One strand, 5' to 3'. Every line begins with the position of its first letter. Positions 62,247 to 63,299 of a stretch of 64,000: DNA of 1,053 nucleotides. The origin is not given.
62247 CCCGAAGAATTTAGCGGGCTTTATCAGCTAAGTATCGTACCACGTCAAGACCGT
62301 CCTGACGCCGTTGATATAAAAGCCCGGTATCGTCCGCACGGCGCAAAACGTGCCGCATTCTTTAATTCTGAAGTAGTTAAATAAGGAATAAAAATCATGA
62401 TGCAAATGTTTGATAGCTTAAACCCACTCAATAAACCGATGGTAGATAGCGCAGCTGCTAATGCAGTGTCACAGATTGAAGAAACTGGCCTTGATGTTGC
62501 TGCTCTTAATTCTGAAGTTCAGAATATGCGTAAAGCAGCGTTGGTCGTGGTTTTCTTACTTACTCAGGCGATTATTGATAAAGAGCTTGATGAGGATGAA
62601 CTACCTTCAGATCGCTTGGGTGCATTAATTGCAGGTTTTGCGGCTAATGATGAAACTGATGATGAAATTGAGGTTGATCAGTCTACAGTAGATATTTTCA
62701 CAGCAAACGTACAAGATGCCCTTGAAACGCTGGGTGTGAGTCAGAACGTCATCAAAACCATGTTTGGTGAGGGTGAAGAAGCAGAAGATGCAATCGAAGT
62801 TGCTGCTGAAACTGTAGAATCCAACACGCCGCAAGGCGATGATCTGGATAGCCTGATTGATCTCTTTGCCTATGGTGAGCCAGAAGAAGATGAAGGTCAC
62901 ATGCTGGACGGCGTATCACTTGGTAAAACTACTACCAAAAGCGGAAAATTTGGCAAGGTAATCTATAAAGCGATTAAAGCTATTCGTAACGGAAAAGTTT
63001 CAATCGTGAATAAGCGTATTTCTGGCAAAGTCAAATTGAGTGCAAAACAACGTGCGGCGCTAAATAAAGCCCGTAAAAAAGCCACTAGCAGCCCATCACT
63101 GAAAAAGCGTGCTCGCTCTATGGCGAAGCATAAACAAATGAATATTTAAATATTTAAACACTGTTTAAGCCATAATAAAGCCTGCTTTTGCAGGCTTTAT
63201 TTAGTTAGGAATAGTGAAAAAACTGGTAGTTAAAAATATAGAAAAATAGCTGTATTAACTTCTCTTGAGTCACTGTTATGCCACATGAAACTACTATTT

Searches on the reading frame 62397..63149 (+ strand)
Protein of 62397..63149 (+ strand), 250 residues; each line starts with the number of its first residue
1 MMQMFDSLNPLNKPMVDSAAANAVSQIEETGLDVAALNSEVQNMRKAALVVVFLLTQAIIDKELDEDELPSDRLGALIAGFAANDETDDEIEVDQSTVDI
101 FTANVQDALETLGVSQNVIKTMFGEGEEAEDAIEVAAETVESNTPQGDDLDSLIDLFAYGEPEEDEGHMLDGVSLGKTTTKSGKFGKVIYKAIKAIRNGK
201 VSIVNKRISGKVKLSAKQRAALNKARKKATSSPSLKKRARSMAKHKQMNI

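Call 84: find_encoding_contigs(protein=window:62397-63149:+, flank=10000, max_places=1)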
Protein window:62397-63149:+ (250 aa): no gene with exactly this product is on record in the collection.
